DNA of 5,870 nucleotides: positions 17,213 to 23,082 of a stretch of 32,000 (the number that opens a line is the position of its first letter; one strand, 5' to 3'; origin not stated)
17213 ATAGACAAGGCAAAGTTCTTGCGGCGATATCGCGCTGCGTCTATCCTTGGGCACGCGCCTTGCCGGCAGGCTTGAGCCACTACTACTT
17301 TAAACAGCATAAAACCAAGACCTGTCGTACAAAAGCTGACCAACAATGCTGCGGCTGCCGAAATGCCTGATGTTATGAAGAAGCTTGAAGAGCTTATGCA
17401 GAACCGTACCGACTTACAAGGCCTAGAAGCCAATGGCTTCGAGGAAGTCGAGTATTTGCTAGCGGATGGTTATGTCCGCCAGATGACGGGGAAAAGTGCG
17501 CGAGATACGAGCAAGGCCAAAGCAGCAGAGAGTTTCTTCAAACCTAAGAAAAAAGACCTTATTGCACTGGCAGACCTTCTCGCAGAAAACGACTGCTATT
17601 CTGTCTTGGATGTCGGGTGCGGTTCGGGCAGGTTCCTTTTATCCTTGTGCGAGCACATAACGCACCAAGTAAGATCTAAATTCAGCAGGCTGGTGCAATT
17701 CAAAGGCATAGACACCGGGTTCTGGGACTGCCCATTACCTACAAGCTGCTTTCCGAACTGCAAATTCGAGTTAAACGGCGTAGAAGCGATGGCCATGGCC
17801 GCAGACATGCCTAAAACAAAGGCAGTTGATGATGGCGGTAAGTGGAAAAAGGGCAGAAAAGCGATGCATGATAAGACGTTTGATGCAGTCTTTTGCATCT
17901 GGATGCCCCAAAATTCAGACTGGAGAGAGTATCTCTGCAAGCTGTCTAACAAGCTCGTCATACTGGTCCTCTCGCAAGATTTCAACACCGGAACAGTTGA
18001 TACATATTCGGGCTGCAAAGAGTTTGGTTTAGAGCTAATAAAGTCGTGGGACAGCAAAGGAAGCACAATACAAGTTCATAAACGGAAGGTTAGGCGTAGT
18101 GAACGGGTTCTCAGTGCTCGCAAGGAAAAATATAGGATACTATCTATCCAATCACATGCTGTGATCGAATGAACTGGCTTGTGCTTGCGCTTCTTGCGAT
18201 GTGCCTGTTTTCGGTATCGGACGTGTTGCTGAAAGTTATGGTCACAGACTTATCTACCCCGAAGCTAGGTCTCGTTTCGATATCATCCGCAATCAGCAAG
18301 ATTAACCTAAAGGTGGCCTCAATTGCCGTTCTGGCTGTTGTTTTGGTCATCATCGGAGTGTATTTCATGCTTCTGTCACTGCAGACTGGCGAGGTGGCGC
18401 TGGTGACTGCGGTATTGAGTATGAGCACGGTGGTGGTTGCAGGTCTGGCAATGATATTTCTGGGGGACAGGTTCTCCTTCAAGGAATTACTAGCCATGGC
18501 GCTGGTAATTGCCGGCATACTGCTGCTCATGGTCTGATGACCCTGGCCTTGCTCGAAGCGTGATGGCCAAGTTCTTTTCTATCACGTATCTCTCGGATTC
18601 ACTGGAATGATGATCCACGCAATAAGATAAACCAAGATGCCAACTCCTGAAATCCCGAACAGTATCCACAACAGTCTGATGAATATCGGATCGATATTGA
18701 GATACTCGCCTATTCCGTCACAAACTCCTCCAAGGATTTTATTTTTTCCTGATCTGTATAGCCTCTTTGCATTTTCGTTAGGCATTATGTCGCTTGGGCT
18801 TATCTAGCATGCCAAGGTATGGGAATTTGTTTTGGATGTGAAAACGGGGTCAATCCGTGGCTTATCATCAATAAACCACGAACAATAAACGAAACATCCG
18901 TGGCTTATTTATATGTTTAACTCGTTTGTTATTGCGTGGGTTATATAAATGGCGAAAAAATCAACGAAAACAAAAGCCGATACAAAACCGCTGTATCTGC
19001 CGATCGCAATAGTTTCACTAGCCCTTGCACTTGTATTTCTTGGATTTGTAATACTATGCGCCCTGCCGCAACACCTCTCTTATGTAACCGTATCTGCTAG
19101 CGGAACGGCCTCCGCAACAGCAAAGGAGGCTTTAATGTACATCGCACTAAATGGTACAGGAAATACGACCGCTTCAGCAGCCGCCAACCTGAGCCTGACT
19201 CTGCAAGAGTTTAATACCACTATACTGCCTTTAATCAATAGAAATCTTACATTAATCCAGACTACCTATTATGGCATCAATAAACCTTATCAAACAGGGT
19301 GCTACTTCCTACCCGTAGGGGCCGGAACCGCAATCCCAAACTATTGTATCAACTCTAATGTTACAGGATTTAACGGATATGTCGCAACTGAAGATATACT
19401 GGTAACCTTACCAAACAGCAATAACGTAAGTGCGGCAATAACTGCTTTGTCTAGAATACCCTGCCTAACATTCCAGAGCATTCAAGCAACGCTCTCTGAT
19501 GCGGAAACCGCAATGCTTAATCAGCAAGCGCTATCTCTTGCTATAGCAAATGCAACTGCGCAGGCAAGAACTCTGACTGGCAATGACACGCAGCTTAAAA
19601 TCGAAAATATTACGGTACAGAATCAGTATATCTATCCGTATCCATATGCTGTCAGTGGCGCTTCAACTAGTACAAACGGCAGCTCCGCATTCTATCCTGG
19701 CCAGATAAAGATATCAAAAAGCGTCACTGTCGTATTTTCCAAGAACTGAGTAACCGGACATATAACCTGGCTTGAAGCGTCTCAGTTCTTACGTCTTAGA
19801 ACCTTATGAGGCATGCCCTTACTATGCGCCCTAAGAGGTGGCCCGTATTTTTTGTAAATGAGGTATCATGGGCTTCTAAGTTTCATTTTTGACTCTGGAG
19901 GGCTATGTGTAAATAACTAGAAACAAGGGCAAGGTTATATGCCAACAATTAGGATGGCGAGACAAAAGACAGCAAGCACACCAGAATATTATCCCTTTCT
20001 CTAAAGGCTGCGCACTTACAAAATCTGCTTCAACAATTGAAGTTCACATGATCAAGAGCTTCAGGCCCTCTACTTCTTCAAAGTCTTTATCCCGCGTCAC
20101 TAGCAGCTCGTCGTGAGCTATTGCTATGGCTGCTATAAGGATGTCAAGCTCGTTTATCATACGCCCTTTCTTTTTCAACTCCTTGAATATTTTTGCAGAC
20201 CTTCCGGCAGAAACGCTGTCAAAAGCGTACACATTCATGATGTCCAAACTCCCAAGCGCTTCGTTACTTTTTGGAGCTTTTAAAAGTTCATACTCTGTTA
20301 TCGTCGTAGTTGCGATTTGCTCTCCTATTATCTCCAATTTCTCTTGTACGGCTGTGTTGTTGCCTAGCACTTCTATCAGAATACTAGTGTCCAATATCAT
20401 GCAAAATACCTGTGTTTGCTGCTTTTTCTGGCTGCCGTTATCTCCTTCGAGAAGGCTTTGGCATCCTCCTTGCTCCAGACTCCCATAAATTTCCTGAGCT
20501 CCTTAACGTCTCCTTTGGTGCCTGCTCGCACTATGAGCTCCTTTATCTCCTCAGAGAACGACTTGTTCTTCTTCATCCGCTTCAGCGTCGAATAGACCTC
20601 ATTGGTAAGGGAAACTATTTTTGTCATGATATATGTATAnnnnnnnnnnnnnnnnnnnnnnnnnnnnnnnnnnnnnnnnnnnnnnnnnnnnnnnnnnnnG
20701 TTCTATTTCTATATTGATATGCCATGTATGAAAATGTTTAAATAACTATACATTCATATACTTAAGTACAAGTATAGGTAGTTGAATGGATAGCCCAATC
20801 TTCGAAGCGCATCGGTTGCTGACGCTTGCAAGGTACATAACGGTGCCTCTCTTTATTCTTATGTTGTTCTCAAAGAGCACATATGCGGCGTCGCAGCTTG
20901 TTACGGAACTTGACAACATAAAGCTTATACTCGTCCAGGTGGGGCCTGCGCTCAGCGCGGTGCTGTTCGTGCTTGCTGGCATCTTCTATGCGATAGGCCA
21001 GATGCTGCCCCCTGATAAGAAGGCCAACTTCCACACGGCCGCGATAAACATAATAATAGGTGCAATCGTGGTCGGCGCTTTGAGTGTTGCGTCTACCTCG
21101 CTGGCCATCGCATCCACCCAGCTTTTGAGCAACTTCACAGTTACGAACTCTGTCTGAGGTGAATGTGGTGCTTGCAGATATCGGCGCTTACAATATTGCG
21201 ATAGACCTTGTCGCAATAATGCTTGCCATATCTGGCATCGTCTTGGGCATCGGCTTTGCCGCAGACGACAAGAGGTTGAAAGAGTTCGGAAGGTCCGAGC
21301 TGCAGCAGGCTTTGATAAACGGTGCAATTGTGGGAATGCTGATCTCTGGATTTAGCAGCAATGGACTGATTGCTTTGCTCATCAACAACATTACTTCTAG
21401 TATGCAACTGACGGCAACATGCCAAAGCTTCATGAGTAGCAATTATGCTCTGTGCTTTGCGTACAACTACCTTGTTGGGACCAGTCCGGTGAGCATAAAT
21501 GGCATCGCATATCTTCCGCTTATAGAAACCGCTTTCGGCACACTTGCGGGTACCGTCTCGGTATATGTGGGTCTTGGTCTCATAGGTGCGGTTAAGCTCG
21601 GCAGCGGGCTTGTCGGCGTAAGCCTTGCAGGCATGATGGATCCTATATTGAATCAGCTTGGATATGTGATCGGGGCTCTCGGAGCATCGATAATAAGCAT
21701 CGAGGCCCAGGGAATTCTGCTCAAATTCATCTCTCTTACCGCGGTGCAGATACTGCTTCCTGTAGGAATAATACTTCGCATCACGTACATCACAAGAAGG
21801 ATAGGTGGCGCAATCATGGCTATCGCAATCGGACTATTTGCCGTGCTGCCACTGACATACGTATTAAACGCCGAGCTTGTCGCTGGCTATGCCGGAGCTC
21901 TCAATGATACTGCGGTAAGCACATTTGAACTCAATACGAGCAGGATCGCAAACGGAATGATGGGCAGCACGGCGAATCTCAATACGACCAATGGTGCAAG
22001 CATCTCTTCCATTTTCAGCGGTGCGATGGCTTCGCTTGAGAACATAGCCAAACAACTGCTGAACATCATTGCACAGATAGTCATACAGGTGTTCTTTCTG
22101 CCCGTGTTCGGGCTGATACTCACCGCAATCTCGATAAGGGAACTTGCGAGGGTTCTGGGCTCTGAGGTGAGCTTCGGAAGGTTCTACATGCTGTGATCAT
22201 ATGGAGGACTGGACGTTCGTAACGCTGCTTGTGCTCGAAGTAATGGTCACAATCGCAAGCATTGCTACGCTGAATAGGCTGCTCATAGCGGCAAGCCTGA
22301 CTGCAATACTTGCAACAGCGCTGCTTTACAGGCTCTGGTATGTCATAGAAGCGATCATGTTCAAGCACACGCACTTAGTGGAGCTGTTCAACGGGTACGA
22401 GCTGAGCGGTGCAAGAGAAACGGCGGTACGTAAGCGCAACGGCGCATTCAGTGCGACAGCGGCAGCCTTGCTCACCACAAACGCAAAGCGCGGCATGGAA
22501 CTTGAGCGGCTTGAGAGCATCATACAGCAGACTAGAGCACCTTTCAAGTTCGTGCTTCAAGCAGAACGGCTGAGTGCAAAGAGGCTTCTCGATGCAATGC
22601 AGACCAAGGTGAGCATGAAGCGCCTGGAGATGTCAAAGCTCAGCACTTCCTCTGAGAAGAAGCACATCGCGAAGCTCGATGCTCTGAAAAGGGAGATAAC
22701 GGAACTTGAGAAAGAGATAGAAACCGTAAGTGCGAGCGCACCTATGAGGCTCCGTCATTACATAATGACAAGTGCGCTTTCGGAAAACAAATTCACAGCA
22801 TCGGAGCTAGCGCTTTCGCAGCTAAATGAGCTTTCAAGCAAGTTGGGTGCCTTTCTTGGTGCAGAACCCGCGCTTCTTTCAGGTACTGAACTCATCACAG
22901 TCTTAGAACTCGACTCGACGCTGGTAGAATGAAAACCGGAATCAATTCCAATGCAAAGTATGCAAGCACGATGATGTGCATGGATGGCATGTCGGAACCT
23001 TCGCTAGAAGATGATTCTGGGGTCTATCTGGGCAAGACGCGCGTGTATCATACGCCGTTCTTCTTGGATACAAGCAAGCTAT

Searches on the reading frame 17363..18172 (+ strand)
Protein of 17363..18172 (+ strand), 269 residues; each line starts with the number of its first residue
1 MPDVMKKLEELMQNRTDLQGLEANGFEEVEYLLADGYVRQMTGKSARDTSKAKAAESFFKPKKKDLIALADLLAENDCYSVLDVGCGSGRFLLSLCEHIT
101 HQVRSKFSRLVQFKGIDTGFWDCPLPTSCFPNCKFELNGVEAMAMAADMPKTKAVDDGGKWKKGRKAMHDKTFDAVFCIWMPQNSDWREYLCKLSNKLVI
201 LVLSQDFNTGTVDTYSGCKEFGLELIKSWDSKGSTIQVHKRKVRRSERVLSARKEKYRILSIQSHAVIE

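Call 7: search_protein_families(library=pfam, proteins=[window:17363-18172:+], max_evalue=0.01)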
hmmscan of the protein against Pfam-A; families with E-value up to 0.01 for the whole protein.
window:17363-18172:+ (269 aa): 2 families
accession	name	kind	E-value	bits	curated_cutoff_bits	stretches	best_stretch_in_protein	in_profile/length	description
PF13649.12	Methyltransf_25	-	0.00048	21.2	27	0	81-102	1-23/97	Methyltransferase domain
PF08241.18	Methyltransf_11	-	0.0096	17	21.2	0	82-101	1-19/95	Methyltransferase domain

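Call 12: find_encoding_contigs(protein=window:17363-18172:+, flank=10000, max_places=10)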
Protein window:17363-18172:+ (269 aa): no gene with exactly this product is on record in the collection.

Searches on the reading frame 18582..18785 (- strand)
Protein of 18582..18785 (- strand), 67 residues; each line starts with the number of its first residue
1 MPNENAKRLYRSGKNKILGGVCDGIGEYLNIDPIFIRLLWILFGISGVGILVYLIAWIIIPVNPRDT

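Call 71: search_protein_families(library=pfam, proteins=[window:18582-18785:-], max_evalue=0.01)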
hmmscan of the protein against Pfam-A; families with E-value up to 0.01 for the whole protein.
window:18582-18785:- (67 aa): 1 family
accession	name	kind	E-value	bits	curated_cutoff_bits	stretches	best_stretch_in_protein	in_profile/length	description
PF04024.17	PspC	-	9e-23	80.3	25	1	7-62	1-57/58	PspC domain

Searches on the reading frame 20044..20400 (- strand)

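Call 57: search_protein_families(library=pfam, proteins=[window:20044-20400:-], max_evalue=0.01)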
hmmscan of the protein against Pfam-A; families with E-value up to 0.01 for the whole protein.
window:20044-20400:- (118 aa): 2 families
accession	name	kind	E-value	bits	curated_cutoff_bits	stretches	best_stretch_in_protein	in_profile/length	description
PF01850.27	PIN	-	1.3e-13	52.1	23.6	1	1-112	1-119/120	PIN domain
PF18480.7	DUF5615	-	0.0089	16.3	23.8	0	86-110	37-61/110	Domain of unknown function (DUF5615)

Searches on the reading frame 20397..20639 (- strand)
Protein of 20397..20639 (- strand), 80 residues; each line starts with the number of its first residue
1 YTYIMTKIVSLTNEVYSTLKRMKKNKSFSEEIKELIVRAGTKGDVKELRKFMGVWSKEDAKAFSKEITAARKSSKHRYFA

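Call 71: search_protein_families(library=pfam, proteins=[window:20397-20639:-], max_evalue=0.01)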
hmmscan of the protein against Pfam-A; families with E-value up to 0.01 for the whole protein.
window:20397-20639:- (80 aa): 1 family
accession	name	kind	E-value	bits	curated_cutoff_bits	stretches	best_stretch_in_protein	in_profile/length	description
PF02697.20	VAPB_antitox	-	3.7e-14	53.7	27.9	1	7-74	1-68/69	Putative antitoxin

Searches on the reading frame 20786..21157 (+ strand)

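Call 57: search_protein_families(library=pfam, proteins=[window:20786-21157:+], max_evalue=0.01)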
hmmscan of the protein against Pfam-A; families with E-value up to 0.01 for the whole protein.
window:20786-21157:+ (123 aa): 1 family
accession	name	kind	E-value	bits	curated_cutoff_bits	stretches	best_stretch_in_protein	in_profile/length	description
PF18895.5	T4SS_pilin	-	6.9e-06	26.5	26.6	1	36-98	3-63/71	Type IV secretion system pilin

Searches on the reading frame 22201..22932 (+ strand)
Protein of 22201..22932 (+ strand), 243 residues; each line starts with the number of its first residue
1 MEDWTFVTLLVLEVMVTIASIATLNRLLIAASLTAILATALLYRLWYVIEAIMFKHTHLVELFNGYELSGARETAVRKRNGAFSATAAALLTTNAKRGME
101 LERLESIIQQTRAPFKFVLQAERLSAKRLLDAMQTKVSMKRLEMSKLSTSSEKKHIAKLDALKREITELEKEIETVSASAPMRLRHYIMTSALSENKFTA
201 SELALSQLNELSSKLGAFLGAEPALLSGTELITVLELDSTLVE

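Call 57: search_protein_families(library=pfam, proteins=[window:22201-22932:+], max_evalue=0.01)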
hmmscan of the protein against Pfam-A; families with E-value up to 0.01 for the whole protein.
window:22201-22932:+ (243 aa): 1 family
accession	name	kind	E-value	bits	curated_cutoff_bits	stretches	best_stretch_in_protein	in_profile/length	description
PF05852.16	DUF848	-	0.0093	16.5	25.3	0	112-174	43-105/145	Gammaherpesvirus protein of unknown function (DUF848)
